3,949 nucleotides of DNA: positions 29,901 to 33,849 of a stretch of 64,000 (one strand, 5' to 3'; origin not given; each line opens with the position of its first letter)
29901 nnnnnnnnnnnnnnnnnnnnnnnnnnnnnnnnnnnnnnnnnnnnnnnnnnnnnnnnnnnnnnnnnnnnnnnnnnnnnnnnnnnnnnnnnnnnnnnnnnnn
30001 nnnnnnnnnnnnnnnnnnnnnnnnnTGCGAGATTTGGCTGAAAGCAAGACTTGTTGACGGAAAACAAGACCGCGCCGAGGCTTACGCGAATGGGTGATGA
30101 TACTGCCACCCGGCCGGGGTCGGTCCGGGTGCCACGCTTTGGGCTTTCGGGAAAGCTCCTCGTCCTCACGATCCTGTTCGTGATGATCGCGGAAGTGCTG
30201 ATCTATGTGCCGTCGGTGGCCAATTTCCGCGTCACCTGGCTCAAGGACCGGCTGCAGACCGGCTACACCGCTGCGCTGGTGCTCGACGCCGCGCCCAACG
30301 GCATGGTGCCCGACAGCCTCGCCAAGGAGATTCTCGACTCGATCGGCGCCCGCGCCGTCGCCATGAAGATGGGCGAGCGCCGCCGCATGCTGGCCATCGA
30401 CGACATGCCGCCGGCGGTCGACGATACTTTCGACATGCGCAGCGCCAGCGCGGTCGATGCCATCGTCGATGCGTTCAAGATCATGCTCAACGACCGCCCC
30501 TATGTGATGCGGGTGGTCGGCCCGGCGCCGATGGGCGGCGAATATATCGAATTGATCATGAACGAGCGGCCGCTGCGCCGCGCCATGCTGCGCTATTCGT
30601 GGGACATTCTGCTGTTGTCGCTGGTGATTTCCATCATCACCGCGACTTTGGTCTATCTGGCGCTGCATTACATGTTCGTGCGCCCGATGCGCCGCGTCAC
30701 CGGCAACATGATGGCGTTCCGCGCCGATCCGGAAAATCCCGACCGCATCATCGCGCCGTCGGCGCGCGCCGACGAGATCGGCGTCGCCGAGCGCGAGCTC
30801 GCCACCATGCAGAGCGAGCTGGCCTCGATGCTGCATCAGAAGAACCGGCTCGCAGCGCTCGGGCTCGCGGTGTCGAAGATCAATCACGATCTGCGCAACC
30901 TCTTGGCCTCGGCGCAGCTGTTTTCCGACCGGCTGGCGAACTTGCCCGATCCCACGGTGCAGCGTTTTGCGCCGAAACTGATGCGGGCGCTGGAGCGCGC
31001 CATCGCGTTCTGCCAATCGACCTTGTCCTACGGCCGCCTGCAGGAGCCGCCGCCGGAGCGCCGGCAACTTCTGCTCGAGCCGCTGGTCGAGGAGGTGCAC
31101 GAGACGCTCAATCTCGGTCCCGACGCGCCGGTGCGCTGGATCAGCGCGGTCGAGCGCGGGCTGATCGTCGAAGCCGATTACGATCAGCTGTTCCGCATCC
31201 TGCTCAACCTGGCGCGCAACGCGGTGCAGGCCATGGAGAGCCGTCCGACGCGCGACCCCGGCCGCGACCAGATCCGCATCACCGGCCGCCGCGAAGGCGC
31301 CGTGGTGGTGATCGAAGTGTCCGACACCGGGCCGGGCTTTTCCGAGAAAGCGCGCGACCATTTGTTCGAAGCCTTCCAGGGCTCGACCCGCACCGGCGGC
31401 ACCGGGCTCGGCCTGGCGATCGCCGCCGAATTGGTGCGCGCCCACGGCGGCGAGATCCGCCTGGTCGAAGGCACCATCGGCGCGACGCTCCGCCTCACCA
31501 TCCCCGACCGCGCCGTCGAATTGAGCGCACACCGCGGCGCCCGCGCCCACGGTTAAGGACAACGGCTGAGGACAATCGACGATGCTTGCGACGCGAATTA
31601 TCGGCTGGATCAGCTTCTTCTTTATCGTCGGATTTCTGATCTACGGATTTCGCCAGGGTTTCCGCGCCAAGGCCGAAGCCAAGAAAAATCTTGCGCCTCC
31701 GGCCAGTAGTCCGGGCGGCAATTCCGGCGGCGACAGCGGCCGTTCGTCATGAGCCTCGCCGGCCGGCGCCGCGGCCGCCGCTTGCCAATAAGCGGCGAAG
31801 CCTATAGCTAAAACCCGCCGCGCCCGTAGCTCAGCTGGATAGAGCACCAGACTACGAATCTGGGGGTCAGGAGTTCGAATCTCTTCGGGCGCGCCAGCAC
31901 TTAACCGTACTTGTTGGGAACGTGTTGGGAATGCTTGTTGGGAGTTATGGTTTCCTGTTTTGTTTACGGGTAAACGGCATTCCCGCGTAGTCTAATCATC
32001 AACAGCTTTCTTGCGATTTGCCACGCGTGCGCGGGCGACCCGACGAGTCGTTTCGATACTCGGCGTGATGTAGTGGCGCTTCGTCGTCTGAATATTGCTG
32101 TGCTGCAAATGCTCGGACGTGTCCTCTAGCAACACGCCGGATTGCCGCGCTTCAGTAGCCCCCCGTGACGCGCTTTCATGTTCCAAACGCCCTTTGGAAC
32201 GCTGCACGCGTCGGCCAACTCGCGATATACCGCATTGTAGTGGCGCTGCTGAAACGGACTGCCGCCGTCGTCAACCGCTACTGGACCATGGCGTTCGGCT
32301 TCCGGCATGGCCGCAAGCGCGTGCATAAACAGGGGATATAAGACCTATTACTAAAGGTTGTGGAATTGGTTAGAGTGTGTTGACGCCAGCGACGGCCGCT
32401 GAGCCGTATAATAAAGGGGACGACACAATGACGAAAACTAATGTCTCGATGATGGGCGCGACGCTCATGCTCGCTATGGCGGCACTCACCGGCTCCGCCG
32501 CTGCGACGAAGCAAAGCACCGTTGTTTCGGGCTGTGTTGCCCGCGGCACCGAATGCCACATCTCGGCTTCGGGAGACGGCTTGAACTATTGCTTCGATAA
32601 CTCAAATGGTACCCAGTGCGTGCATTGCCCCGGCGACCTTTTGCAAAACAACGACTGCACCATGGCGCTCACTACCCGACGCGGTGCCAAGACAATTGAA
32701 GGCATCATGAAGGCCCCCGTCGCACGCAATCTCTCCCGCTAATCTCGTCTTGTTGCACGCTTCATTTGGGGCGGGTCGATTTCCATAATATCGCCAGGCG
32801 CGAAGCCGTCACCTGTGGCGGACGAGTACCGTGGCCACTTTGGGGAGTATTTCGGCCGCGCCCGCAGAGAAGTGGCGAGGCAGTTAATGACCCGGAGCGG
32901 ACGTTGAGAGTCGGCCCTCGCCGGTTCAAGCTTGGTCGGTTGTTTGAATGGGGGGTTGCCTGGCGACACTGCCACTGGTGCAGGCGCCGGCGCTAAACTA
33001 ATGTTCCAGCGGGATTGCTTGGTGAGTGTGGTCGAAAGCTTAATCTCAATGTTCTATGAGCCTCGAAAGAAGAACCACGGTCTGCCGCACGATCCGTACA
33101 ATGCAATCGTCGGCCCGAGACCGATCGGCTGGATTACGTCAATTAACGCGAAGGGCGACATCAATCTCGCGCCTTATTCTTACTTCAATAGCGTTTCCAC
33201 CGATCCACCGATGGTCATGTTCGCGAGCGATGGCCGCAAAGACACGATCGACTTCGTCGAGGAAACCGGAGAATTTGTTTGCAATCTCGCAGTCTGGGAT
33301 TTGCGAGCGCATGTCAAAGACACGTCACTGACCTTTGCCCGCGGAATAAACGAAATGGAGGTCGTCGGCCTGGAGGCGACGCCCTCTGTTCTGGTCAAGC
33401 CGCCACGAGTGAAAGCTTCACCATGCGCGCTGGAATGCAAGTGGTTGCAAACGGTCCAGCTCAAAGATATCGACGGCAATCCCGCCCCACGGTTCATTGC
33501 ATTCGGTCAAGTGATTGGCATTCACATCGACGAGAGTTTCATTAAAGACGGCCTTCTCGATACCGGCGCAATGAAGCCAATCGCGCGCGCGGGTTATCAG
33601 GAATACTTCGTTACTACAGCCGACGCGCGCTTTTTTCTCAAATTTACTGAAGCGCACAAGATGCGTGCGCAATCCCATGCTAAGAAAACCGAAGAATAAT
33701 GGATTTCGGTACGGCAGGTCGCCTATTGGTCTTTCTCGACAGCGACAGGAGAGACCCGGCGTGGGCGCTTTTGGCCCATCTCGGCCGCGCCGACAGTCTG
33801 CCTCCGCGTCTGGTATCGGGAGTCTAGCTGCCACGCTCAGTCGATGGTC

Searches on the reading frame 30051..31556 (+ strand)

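Call 18: search_protein_families(library=pfam, proteins=[window:30051-31556:+], max_evalue=0.01)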
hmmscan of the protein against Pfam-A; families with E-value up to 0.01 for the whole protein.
window:30051-31556:+ (501 aa): 3 families
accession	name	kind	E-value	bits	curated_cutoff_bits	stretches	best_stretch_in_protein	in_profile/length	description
PF02518.31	HATPase_c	-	1.9e-21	77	26.4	1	376-486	2-109/111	Histidine kinase-, DNA gyrase B-, and HSP90-like ATPase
PF13581.12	HATPase_c_2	-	0.00029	21.3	27.4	1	405-483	53-126/127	Histidine kinase-like ATPase domain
PF00512.31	HisKA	-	0.00038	20.9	26.9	1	272-332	4-65/66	His Kinase A (phospho-acceptor) domain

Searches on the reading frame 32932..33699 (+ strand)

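Call 18: search_protein_families(library=pfam, proteins=[window:32932-33699:+], max_evalue=0.01)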
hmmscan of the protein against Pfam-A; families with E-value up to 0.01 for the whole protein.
window:32932-33699:+ (255 aa): 1 family
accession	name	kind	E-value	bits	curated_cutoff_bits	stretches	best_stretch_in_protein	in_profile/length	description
PF01613.24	Flavin_Reduct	-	6.2e-20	72.3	27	1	62-202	5-136/153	Flavin reductase like domain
